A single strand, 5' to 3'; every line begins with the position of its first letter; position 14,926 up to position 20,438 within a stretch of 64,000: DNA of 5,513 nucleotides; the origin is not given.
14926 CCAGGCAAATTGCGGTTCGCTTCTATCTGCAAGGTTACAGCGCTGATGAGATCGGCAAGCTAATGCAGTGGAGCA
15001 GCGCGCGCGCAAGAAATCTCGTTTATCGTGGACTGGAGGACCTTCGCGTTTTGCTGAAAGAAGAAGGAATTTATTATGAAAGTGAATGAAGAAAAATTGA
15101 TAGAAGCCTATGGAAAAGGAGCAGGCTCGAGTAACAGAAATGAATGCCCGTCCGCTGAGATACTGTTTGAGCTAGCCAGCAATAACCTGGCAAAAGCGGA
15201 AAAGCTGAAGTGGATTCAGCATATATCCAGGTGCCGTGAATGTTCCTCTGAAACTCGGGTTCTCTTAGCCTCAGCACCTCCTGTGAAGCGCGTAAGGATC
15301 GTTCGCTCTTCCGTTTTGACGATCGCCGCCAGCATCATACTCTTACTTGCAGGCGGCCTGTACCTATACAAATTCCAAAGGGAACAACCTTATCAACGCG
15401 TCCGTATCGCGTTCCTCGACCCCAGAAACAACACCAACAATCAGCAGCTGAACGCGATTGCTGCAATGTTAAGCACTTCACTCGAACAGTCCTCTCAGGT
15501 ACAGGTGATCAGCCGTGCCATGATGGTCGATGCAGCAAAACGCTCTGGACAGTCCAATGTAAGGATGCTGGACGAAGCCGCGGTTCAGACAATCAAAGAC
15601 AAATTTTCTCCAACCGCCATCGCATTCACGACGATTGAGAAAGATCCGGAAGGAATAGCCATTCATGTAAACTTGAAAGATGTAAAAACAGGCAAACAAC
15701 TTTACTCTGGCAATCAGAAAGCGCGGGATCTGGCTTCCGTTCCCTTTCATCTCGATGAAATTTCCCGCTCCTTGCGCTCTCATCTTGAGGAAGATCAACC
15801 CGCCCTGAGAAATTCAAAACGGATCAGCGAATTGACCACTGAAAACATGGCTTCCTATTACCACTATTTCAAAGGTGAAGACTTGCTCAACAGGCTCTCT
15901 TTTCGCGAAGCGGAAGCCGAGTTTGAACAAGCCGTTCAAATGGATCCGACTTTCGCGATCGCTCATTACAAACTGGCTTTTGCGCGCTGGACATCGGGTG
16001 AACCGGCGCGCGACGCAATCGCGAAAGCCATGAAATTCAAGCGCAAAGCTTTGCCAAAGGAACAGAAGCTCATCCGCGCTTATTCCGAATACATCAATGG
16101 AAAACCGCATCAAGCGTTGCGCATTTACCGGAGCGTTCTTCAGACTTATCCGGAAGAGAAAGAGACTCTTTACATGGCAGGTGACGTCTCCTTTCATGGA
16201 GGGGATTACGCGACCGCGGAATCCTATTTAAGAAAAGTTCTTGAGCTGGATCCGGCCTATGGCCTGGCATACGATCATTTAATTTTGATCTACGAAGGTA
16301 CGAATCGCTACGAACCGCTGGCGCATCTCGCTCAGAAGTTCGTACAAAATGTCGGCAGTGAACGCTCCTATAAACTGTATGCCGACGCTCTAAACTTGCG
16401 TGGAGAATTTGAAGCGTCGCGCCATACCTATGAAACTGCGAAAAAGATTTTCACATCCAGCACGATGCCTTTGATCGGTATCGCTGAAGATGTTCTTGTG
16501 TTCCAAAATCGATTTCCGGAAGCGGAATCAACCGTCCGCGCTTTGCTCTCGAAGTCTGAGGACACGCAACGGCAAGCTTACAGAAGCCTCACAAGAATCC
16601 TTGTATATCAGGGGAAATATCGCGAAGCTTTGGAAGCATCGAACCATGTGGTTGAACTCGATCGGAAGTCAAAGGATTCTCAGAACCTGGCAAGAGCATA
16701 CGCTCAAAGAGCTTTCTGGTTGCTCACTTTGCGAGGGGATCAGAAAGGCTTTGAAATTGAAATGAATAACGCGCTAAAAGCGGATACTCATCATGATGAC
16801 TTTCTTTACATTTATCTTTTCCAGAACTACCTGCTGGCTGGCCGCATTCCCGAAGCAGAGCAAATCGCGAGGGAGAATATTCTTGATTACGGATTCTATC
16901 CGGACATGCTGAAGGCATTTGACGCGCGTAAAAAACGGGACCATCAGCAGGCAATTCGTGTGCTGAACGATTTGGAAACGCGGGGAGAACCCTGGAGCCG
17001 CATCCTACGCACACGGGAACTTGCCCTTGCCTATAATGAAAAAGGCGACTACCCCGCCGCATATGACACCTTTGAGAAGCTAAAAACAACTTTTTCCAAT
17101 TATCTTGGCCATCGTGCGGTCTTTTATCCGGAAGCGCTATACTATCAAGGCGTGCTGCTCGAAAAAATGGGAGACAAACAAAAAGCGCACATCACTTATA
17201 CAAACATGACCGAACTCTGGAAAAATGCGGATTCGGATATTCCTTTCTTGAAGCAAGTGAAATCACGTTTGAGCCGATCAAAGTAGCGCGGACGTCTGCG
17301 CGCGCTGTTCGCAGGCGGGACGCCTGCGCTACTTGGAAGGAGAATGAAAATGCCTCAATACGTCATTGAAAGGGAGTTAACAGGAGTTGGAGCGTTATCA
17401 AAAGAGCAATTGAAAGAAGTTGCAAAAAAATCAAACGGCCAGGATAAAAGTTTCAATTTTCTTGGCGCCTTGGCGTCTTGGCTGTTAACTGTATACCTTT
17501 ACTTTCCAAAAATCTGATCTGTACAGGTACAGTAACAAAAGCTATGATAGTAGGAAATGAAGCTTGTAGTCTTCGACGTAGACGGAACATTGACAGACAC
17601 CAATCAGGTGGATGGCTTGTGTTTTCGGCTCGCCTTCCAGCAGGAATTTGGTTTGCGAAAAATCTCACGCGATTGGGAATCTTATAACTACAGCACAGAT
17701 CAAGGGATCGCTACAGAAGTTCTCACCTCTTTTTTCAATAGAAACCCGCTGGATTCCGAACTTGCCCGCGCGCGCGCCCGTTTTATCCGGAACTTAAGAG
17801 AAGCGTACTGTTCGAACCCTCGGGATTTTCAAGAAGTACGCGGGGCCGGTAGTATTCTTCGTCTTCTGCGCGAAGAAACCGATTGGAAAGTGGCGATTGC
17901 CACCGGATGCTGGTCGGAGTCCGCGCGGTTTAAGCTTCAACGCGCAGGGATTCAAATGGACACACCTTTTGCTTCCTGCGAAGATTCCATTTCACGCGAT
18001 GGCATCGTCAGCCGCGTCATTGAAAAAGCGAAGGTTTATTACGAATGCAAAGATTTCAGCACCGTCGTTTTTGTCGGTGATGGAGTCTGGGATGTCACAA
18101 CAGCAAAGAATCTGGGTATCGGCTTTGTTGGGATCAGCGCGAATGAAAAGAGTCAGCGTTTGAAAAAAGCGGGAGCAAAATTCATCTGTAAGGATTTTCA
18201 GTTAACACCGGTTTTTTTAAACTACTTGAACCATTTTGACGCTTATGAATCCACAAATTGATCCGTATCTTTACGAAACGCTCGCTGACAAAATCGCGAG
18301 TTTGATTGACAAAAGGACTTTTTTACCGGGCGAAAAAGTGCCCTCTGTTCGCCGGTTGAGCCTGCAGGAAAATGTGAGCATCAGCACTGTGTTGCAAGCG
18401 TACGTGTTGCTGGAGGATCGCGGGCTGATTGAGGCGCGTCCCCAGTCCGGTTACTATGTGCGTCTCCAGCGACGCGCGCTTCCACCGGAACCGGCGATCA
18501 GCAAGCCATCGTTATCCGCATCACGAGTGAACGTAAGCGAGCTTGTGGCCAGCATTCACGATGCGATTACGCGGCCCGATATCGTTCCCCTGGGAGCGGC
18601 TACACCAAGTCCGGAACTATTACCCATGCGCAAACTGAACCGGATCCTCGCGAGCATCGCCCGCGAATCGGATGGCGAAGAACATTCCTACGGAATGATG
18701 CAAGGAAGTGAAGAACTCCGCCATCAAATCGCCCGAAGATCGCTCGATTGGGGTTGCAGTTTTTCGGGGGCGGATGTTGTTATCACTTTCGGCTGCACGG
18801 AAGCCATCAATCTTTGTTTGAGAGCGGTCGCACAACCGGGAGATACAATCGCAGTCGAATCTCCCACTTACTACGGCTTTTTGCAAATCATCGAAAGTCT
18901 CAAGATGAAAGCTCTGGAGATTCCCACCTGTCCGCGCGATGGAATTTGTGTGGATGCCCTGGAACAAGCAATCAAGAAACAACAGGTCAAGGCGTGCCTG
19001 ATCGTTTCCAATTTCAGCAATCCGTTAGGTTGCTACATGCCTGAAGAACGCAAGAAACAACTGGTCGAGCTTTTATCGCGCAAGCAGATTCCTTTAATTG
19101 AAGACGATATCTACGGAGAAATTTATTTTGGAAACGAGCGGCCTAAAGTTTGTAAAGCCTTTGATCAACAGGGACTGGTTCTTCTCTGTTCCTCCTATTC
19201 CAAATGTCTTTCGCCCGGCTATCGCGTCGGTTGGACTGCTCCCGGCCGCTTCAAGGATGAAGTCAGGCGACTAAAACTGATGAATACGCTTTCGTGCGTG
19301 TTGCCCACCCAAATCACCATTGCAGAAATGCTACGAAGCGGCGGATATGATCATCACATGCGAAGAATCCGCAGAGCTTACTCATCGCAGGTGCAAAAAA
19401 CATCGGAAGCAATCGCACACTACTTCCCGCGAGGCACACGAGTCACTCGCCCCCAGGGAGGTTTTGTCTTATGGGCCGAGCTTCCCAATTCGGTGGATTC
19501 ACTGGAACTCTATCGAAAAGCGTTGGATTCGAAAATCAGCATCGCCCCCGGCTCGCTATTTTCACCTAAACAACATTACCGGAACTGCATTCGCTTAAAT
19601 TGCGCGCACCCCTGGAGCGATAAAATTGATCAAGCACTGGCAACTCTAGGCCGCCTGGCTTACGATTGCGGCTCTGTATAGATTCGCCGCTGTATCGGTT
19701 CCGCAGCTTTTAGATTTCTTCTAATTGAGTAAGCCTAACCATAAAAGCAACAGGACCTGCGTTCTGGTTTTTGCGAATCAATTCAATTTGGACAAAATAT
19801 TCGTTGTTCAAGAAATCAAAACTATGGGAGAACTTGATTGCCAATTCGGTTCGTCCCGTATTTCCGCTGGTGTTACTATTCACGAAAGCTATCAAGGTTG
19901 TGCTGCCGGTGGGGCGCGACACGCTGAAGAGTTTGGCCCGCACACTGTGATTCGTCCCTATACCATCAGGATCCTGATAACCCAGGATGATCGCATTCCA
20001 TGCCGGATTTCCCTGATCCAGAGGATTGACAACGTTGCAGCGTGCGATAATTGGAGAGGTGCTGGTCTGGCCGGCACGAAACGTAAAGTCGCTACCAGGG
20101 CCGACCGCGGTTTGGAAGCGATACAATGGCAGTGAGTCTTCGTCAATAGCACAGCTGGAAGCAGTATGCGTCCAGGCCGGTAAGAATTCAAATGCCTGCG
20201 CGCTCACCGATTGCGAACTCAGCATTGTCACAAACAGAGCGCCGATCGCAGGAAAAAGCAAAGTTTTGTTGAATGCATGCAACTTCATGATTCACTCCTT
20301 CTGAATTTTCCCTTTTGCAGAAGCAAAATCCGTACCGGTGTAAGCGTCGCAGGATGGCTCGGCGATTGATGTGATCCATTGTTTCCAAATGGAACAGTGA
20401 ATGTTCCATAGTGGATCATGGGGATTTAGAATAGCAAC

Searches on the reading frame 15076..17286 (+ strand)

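Call 43: search_protein_families(library=pfam, proteins=[window:15076-17286:+], max_evalue=0.00001)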
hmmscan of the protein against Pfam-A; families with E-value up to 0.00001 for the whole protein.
window:15076-17286:+ (736 aa): 12 families
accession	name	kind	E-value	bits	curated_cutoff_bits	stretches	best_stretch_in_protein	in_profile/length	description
PF14559.12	TPR_19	-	1.3e-15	57.9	25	0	341-394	4-57/68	Tetratricopeptide repeat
PF13424.12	TPR_12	-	4.2e-15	56.1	30.1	0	646-708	5-68/77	Tetratricopeptide repeat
PF13428.12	TPR_14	-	1.7e-14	53.3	23.5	0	332-370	5-43/44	Tetratricopeptide repeat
PF13432.12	TPR_16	-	2.5e-14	53.8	32.7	1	335-394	4-63/65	Tetratricopeptide repeat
PF07719.23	TPR_2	-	6.6e-13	48.1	27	0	363-394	2-33/34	Tetratricopeptide repeat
PF13174.12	TPR_6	-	2.3e-11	44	26.3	0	363-393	1-31/33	Tetratricopeptide repeat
PF13181.12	TPR_8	-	8.6e-11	41.5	25.7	0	363-394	2-33/34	Tetratricopeptide repeat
PF00515.34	TPR_1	-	3.7e-09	36.5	27.8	0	369-394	8-33/34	Tetratricopeptide repeat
PF13414.12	TPR_11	-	2.1e-07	30.9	26.8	0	278-308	12-42/42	TPR repeat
PF25060.1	ARM_TT21_2nd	-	3.9e-06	27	27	0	346-395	206-255/270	Tetratricopeptide repeat protein 21 second ARM domain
PF23914.1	TPR_CcmH_CycH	-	4.8e-06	26.9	42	0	308-391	66-150/158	Cytochrome c-type biogenesis protein H TPR domain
PF07721.20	TPR_4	-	5.2e-06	27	27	0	585-600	11-26/26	Tetratricopeptide repeat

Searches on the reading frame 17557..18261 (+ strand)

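Call 43: search_protein_families(library=pfam, proteins=[window:17557-18261:+], max_evalue=0.00001)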
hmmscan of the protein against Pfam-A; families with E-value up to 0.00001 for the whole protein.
window:17557-18261:+ (234 aa): 3 families
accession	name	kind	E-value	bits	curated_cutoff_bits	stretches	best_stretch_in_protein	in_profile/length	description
PF00702.32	Hydrolase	-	1.8e-12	48.5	26.4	1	1-187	1-191/191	haloacid dehalogenase-like hydrolase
PF13419.12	HAD_2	-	2.8e-11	44.3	23.8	1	4-192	1-177/178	Haloacid dehalogenase-like hydrolase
PF12710.13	HAD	-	5.5e-09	37.1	27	1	4-183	1-188/189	haloacid dehalogenase-like hydrolase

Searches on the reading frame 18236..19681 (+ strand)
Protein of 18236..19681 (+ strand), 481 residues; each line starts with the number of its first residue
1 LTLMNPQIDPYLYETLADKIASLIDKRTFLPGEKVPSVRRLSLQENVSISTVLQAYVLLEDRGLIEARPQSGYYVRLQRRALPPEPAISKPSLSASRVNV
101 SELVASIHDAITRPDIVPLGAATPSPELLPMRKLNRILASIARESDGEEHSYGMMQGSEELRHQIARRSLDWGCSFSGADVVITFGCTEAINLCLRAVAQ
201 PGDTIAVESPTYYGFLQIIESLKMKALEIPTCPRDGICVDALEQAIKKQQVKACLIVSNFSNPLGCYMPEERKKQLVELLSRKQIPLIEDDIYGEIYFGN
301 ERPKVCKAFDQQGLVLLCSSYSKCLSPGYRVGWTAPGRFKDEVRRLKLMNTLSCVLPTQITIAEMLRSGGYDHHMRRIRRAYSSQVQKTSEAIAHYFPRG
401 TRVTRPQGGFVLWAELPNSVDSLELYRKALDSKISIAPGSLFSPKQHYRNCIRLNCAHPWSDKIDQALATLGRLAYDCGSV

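Call 43: search_protein_families(library=pfam, proteins=[window:18236-19681:+], max_evalue=0.00001)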
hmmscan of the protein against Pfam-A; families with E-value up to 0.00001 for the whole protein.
window:18236-19681:+ (481 aa): 2 families
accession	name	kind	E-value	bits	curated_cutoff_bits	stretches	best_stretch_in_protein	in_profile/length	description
PF00155.27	Aminotran_1_2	-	3.3e-37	129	19.7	1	137-470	22-360/361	Aminotransferase class I and II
PF00392.27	GntR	-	2.3e-12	46.8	27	1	12-75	1-64/64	Bacterial regulatory proteins, gntR family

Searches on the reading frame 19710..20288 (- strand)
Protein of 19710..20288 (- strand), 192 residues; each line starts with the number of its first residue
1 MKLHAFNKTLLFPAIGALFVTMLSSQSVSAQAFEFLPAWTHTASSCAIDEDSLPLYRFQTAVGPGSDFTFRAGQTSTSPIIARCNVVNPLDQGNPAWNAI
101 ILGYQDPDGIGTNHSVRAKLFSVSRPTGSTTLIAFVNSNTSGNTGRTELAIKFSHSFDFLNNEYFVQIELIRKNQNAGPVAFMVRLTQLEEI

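Call 6: search_protein_families(library=pfam, proteins=[window:19710-20288:-], max_evalue=0.001)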
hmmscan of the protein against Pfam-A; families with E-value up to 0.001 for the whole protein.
window:19710-20288:- (192 aa): 0 families

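Call 62: search_protein_families(library=ncbifam, proteins=[window:19710-20288:-], max_evalue=0.01)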
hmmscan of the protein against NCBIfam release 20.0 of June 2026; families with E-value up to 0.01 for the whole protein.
window:19710-20288:- (192 aa): 0 families
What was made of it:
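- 19710..20288 (-): Gene for a secreted 192-aa protein of an uncharacterised family, with a predicted beta-sandwich fold. Product of P3. No Pfam or NCBIfam hit (calls 6, 62).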

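Call 69: search_protein_representatives(protein=window:19710-20288:-)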
Query: 192 residues. Proteins with E-value up to 0.001 (for the whole library): 426; up to 1e-10: 145; up to 1e-30: 9. The best 150 are listed.
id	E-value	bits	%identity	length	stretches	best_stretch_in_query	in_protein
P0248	2.2e-52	193.5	56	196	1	8-188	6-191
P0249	6.3e-43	162.6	53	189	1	24-189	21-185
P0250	6.3e-35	136.6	44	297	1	30-191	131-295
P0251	2.0e-34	134.9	47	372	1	32-190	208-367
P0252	1.9e-33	131.7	45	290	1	15-189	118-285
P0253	1.9e-32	128.4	43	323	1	30-189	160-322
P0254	5.3e-32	127.0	47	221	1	35-192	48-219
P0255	2.4e-31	124.9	49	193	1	31-188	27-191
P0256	5.3e-31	123.8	41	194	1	17-187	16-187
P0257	5.5e-29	117.2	41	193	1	21-187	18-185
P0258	6.7e-29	116.9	44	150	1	43-186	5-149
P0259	3.0e-28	114.8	42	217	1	8-189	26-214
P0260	6.0e-27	110.6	42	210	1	17-188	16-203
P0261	2.1e-26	108.8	40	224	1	36-187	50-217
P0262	8.4e-26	106.8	40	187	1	14-187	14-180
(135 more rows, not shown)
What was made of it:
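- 19710..20288 (-): 426 representative relatives (call 69).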

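Call 76: predict_structure(alignment_id=A4)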
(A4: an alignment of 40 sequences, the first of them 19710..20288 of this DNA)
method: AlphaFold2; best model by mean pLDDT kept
length: 192 residues; sequences in the alignment: 40
mean_pLDDT: 88.9   pTM: 0.80
mean pLDDT of the five models: 88.9, 88.8, 88.1, 88.0, 88.0
residues with pLDDT >= 90: 149; 70-90: 7; 50-70: 31; < 50: 5
segments of 3 or more residues with pLDDT < 50: 1-4
pLDDT, mean of each block of 10 residues (from residue 1): 49 57 61 92 97 92 77 96 98 98 97 98 98 98 96 98 99 96 97 75
secondary structure, 60 per line:
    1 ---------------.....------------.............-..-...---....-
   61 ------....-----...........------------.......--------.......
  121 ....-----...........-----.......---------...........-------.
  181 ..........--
elements in order: H16-20 E33-42 E56-59 E67-70 E76-86 E99-105 E114-124 E130-137 E146-152 E162-172 E180-190

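Call 79: fold_search(model_id=the predicted structure, library=pdb)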
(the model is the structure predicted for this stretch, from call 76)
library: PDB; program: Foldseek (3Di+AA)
matches with E <= 10: 1525; with E <= 0.001: 49
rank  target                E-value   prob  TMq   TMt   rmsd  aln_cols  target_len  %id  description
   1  2waa                  2.3e-05  1.00  0.38  0.24   7.1       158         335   14  Structure of a family two carbohydrate esterase from Cellvibrio japonicus (released 2009-03-24)
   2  1gny_A                9.5e-05  1.00  0.40  0.47   8.0       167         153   11  xylan-binding module CBM15 (released 2001-11-29)
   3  6sgf_C                1.1e-04  1.00  0.37  0.49   6.2       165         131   14  Molecular insight into a new low affinity xylan binding module CBM86, from the xylanolytic gut symbiont Roseburia inte (released 2019-11-20)
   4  7qx5                  1.2e-04  1.00  0.54  0.19   4.6       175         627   11  mosquitocidal Cry11Aa-Y449F determined at pH 7 from naturally-occurring nanocrystals by Serial femtosecond crystallograp (released 2022-07-27)
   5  7qx6                  1.2e-04  1.00  0.52  0.18   4.7       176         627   10  mosquitocidal Cry11Aa-E583Q determined at pH 7 from naturally-occurring nanocrystals by Serial femtosecond crystallograp (released 2022-07-27)
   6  7qx4                  1.4e-04  1.00  0.53  0.19   4.1       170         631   12  mosquitocidal Cry11Aa determined at pH 7 from naturally-occurring nanocrystals by Serial femtosecond crystallography (released 2022-07-27)
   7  7ay3                  1.7e-04  1.00  0.45  0.64   4.2       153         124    8  Crystal structure of the CBM36-1 domain of a multidomain xylanase from the hindgut metagenome of Trinervitermes trinervo (released 2020-11-18)
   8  7qx7                  1.8e-04  1.00  0.52  0.18   4.4       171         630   11  mosquitocidal Cry11Aa-F17Y determined at pH 7 from naturally-occurring nanocrystals by Serial femtosecond crystallograph (released 2022-07-27)
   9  6sgf_A                1.8e-04  1.00  0.37  0.50   6.2       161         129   15  Molecular insight into a new low affinity xylan binding module CBM86, from the xylanolytic gut symbiont Roseburia inte (released 2019-11-20)
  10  7qyd_A                2.0e-04  1.00  0.54  0.19   3.5       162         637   13  mosquitocidal Cry11Ba determined at pH 6.5 from naturally-occurring nanocrystals by Serial femtosecond crystallography (released 2022-07-27)
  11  1uxx_X                2.1e-04  1.00  0.46  0.66   4.8       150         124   13  CBM6ct from Clostridium thermocellum in complex with xylopentaose (released 2004-03-11)
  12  7r1e_A                2.1e-04  1.00  0.51  0.18   3.9       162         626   11  Mosquitocidal Cry11Ba determined at pH 10.4 from naturally-occurring nanocrystals by Serial femtosecond crystallograph (released 2022-07-27)
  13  1wky                  2.2e-04  1.00  0.36  0.20  11.5       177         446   10  Crystal structure of alkaline mannanase from Bacillus sp. strain JAMB-602: catalytic domain and its Carbohydrate Binding (released 2005-06-15)
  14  7r1e_B                2.4e-04  1.00  0.51  0.18   4.2       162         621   12  Mosquitocidal Cry11Ba determined at pH 10.4 from naturally-occurring nanocrystals by Serial femtosecond crystallograph (released 2022-07-27)
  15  4oyu_B                2.4e-04  1.00  0.40  0.42   7.6       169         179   13  Crystal structure of the N-terminal domains of muskelin (released 2015-02-11)
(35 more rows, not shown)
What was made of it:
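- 19710..20288 (-): AlphaFold pLDDT 88.9, with weak matches to carbohydrate-binding modules at TM 0.35-0.54 (calls 76, 79).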
